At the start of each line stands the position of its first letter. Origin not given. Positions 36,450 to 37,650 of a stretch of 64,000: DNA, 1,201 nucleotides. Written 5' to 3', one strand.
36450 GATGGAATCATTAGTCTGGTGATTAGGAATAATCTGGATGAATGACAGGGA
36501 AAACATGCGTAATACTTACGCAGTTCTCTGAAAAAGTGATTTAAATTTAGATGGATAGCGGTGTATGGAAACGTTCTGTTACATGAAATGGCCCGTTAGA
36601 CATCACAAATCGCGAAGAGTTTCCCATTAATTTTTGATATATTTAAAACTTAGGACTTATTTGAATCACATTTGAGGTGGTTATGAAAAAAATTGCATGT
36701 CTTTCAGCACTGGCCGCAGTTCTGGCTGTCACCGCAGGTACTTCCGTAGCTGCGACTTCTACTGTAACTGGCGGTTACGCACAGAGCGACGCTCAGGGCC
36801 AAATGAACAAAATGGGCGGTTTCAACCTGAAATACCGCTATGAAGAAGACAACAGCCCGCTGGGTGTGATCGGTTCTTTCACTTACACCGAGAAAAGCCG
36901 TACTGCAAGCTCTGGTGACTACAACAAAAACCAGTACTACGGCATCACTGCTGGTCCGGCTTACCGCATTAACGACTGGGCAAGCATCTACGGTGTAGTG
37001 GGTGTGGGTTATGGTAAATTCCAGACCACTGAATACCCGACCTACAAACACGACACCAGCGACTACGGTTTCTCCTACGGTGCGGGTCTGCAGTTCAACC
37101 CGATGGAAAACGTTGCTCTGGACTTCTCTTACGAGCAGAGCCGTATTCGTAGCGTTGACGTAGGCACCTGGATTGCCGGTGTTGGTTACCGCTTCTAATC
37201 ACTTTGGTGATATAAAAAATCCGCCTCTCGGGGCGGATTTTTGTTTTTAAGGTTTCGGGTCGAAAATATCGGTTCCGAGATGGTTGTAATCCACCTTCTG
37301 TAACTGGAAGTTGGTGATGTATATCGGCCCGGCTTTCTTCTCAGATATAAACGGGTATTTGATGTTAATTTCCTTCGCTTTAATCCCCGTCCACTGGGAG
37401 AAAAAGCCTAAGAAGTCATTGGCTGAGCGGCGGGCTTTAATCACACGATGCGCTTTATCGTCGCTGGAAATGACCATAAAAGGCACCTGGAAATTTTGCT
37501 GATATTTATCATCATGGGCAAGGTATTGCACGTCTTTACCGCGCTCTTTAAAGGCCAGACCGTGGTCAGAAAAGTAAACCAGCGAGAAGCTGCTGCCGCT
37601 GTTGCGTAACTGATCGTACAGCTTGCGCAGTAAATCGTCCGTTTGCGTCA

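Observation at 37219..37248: Shared bidirectional terminator with the opgE stop codon embedded in the T-tract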

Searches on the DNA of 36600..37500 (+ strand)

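Call 6: search_dna_similar(query=window:36600-37500:+, collection=ecoli_genomes, mode=near, max_rows=10)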
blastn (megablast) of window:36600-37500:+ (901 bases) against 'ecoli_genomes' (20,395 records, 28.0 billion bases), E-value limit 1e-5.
Records with a match: 5423; places in all: 5431; records where one place covers at least 80% of the query: 5417.
Genomes with a match: 5423 of 5426; with a place that covers at least 80% of the query: 5417. Places per genome that has any: lowest 1, median 1, highest 2. On chromosomes: 5429 places; on plasmids: 2.
Best place of each record, by identity: >=99% 3929; 95-99% 1494.
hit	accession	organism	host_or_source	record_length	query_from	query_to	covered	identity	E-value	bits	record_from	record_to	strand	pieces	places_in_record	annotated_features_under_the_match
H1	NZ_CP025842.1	Escherichia coli strain 720632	Homo sapiens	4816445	1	901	100%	99.9%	0e+0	1659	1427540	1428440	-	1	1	ompX: outer membrane protein OmpX | opgE: phosphoethanolamine transferase | protein YliM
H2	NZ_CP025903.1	Escherichia coli strain 300709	Homo sapiens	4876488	1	901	100%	99.9%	0e+0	1659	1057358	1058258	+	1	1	ompX: outer membrane protein OmpX | opgE: phosphoethanolamine transferase | protein YliM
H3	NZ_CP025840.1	Escherichia coli strain 214-4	Homo sapiens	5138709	1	901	100%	99.9%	0e+0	1659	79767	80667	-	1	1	ompX: outer membrane protein OmpX | opgE: phosphoethanolamine transferase | protein YliM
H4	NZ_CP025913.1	Escherichia coli strain 203740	Homo sapiens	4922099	1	901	100%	99.9%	0e+0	1659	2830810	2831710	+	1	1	ompX: outer membrane protein OmpX | opgE: phosphoethanolamine transferase | protein YliM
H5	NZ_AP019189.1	Escherichia coli strain M217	Homo sapiens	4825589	1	901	100%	99.9%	0e+0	1659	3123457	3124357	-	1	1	ompX: outer membrane protein OmpX | opgE: phosphoethanolamine transferase | protein YliM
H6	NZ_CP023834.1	Escherichia coli strain 4/2-1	Homo sapiens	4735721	1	901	100%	99.9%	0e+0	1659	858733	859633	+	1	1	ompX: outer membrane protein OmpX | opgE: phosphoethanolamine transferase | protein YliM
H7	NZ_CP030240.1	Escherichia coli strain ER1709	-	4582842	1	901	100%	99.9%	0e+0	1659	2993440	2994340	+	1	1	ompX: outer membrane protein OmpX | opgE: phosphoethanolamine transferase | protein YliM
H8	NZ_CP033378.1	Escherichia coli strain L73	goose anus swab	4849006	1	901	100%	99.9%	0e+0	1659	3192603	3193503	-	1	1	ompX: outer membrane protein OmpX | opgE: phosphoethanolamine transferase | protein YliM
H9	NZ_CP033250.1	Escherichia coli strain ECCHD184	chicken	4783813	1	901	100%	99.9%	0e+0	1659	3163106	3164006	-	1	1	ompX: outer membrane protein OmpX | opgE: phosphoethanolamine transferase | protein YliM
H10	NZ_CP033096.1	Escherichia coli strain CP53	pig feces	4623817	1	901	100%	99.9%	0e+0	1659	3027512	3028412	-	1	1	ompX: outer membrane protein OmpX | opgE: phosphoethanolamine transferase | protein YliM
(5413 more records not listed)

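Call 7: get_annotated_region(hit=H7, flank=2500)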
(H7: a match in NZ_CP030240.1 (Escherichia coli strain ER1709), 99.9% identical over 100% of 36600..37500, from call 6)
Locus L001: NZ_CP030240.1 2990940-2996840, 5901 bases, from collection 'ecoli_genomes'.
description: Escherichia coli strain ER1709 chromosome, complete genome
organism: Escherichia coli strain ER1709 (NCBI taxid 562)
replicon: chromosome; assembly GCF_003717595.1
host: -; source: -; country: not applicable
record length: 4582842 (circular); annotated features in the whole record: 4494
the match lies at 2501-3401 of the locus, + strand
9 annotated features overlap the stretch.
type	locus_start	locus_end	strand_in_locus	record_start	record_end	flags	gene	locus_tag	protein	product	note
CDS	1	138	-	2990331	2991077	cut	glnH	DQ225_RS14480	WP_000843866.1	glutamine ABC transporter substrate-binding protein GlnH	-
CDS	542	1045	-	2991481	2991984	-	dps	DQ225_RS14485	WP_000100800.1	DNA starvation/stationary phase protection protein Dps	-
CDS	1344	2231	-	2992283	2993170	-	rhtA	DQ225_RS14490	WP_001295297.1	threonine/homoserine exporter RhtA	-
CDS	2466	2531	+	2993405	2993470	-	-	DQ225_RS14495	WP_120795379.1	protein YliM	-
CDS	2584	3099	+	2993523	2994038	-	ompX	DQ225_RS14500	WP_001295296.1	outer membrane protein OmpX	-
CDS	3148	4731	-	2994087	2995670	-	opgE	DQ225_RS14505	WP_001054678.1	phosphoethanolamine transferase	-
CDS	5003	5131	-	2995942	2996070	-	mntS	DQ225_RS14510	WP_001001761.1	manganase accumulation protein MntS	-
CDS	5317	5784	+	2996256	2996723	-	mntR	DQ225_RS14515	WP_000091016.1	manganese-binding transcriptional regulator MntR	-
CDS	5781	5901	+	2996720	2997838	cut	ybiR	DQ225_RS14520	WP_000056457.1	anion transporter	-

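Call 46: search_dna_similar(query=window:37180-37290:+, collection=ecoli_genomes, mode=near, rows=spread, max_rows=25)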
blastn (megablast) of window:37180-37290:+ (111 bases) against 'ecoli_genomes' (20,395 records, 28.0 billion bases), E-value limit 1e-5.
Records with a match: 5416; places in all: 5505; records where one place covers at least 80% of the query: 5329.
Genomes with a match: 5416 of 5426; with a place that covers at least 80% of the query: 5329. Places per genome that has any: lowest 1, median 1, highest 2. On chromosomes: 5503 places; on plasmids: 2.
Best place of each record, by identity: >=99% 3808; 95-99% 1538; 90-95% 70.
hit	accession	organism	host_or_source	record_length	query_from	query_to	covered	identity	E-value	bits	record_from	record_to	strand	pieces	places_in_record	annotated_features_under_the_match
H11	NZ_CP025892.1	Escherichia coli strain 503025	Homo sapiens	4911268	1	111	100%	100.0%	2e-50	206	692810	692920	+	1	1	opgE: phosphoethanolamine transferase | ompX: outer membrane protein OmpX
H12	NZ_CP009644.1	Escherichia coli ER2796 strain K-12 ER2796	-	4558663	1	111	100%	100.0%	2e-50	206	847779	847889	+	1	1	opgE: phosphoethanolamine transferase | ompX: outer membrane protein OmpX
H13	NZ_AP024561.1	Escherichia coli strain NIPH17_0036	Homo sapiens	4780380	1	111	100%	100.0%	2e-50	206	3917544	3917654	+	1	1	opgE: phosphoethanolamine transferase | ompX: outer membrane protein OmpX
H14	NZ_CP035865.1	Escherichia coli strain E275 a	Homo sapiens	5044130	1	111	100%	100.0%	2e-50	206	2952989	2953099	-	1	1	opgE: phosphoethanolamine transferase | ompX: outer membrane protein OmpX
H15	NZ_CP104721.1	Escherichia coli strain ECO3183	Homo sapiens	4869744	1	111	100%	100.0%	2e-50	206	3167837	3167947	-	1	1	opgE: phosphoethanolamine transferase | ompX: outer membrane protein OmpX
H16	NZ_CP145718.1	Escherichia coli strain S1-CAM-01-C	Homo sapiens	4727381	1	111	100%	100.0%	2e-50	206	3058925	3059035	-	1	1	opgE: phosphoethanolamine transferase | ompX: outer membrane protein OmpX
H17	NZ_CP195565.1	Escherichia coli strain 298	Homo sapiens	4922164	1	111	100%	100.0%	2e-50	206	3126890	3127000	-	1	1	opgE: phosphoethanolamine transferase | ompX: outer membrane protein OmpX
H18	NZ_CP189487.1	Escherichia coli strain N2456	Homo sapiens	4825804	1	111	100%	100.0%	2e-50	206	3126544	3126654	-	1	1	opgE: phosphoethanolamine transferase | ompX: outer membrane protein OmpX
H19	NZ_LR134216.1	Escherichia coli strain NCTC10973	missing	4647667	1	111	100%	100.0%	2e-50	206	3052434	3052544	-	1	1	opgE: phosphoethanolamine transferase | ompX: outer membrane protein OmpX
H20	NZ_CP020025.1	Escherichia coli strain WB61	Rupornis magnirostris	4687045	1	111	100%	99.1%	1e-48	200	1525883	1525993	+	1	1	opgE: phosphoethanolamine transferase | ompX: outer membrane protein OmpX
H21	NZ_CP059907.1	Escherichia coli strain 181.1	Turkey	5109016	1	111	100%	99.1%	1e-48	200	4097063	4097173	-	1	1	opgE: phosphoethanolamine transferase | ompX: outer membrane protein OmpX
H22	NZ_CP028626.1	Escherichia coli strain 137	cattle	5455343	1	111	100%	99.1%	1e-48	200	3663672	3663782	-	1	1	opgE: phosphoethanolamine transferase | ompX: outer membrane protein OmpX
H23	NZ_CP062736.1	Escherichia coli O157:H7 strain Z1766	Bovine Faeces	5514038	1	111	100%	99.1%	1e-48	200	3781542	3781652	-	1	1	opgE: phosphoethanolamine transferase | ompX: outer membrane protein OmpX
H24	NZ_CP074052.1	Escherichia coli strain PD23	Pig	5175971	1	111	100%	99.1%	1e-48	200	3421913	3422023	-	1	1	opgE: phosphoethanolamine transferase | ompX: outer membrane protein OmpX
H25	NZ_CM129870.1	Escherichia coli strain PCP06238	seawater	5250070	1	111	100%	99.1%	1e-48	200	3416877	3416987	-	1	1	opgE: phosphoethanolamine transferase | ompX: outer membrane protein OmpX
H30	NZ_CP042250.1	Escherichia coli strain BCE049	Dairy cow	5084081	1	111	100%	97.3%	2e-45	189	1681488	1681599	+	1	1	opgE: phosphoethanolamine transferase | ompX: outer membrane protein OmpX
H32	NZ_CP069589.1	Escherichia coli strain FDAARGOS_1266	Homo sapiens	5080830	1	111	100%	96.4%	1e-43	183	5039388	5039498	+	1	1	opgE: phosphoethanolamine transferase | ompX: outer membrane protein OmpX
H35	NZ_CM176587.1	Escherichia coli strain cS53a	Homo sapiens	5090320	1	63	57%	96.8%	8e-20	104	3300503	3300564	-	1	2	ompX: outer membrane protein OmpX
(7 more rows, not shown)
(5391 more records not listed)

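Call 47: get_annotated_region(hit=H30, flank=60)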
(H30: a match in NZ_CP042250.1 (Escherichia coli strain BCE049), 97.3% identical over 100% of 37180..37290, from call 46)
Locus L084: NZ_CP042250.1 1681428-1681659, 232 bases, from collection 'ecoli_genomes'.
description: Escherichia coli strain BCE049 chromosome, complete genome
organism: Escherichia coli strain BCE049 (NCBI taxid 562)
replicon: chromosome; assembly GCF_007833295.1
host: Dairy cow; source: milk from dairy cow with acute mastitis; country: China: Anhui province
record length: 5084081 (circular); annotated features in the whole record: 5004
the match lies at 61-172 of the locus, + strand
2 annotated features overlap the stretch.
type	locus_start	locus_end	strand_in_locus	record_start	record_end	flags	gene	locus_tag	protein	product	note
CDS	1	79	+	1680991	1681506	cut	ompX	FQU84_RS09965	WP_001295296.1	outer membrane protein OmpX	-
CDS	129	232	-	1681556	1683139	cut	opgE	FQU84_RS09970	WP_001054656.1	phosphoethanolamine transferase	-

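Call 48: get_annotated_region(hit=H32, flank=60)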
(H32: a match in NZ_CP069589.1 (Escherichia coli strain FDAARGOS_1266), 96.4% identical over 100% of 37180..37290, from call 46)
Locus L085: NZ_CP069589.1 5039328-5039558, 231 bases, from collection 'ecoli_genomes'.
description: Escherichia coli strain FDAARGOS_1266 chromosome, complete genome
organism: Escherichia coli strain FDAARGOS_1266 (NCBI taxid 562)
replicon: chromosome; assembly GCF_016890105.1
host: Homo sapiens; source: missing; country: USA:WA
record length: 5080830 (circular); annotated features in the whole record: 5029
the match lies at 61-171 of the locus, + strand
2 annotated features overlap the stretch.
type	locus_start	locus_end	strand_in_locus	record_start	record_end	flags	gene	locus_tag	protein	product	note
CDS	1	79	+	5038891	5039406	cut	ompX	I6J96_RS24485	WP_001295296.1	outer membrane protein OmpX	-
CDS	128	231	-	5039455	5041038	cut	opgE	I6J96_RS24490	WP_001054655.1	phosphoethanolamine transferase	-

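Call 49: get_annotated_region(hit=H35, flank=2500)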
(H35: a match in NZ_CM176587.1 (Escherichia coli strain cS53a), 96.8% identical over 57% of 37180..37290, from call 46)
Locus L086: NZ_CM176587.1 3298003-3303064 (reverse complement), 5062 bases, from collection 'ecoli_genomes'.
description: Escherichia coli strain cS53a chromosome, whole genome shotgun sequence
organism: Escherichia coli strain cS53a (NCBI taxid 562)
replicon: chromosome; assembly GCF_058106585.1
host: Homo sapiens; source: -; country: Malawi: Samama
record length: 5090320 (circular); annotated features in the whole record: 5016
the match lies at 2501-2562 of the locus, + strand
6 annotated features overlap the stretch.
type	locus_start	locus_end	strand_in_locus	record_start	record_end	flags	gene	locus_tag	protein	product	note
CDS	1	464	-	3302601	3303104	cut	dps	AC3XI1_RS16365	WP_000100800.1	DNA starvation/stationary phase protection protein Dps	-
CDS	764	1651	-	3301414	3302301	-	rhtA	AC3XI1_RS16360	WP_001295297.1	threonine/homoserine exporter RhtA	-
CDS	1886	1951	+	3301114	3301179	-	-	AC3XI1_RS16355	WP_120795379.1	protein YliM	-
CDS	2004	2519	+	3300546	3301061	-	ompX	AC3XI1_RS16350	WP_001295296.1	outer membrane protein OmpX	-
CDS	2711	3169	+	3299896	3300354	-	tnpA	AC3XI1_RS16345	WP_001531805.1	IS200/IS605-like element IS200C family transposase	-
CDS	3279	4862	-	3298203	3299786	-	opgE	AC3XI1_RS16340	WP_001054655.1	phosphoethanolamine transferase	-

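Call 55: search_dna_similar(query=L086:2490-2660:+, collection=ecoli_genomes, mode=near, max_rows=5)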
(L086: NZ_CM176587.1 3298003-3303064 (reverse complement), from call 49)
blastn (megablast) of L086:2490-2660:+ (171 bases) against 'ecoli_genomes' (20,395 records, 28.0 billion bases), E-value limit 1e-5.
Records with a match: 5984; places in all: 14603; records where one place covers at least 80% of the query: 80.
Genomes with a match: 5385 of 5426; with a place that covers at least 80% of the query: 80. Places per genome that has any: lowest 1, median 1, highest 36. On chromosomes: 13935 places; on plasmids: 668.
Best place of each record, by identity: >=99% 1297; 95-99% 4545; 90-95% 142.
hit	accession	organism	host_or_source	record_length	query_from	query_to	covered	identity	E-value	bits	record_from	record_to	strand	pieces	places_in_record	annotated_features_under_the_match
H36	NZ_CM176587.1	Escherichia coli strain cS53a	Homo sapiens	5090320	1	171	100%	100.0%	2e-83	316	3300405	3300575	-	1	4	ompX: outer membrane protein OmpX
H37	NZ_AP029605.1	Escherichia coli strain 2022H047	Homo sapiens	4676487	1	171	100%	99.4%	7e-82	311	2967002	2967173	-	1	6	ompX: outer membrane protein OmpX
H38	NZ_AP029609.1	Escherichia coli strain 2022H048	Homo sapiens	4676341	1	171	100%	99.4%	7e-82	311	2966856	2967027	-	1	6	ompX: outer membrane protein OmpX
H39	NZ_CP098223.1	Escherichia coli strain Z0117EC0005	Canis lupus familiaris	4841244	1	171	100%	98.8%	3e-80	305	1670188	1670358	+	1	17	ompX: outer membrane protein OmpX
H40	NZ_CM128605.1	Escherichia coli strain E200086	Homo sapiens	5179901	1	171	100%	98.8%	3e-80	305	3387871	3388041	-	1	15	ompX: outer membrane protein OmpX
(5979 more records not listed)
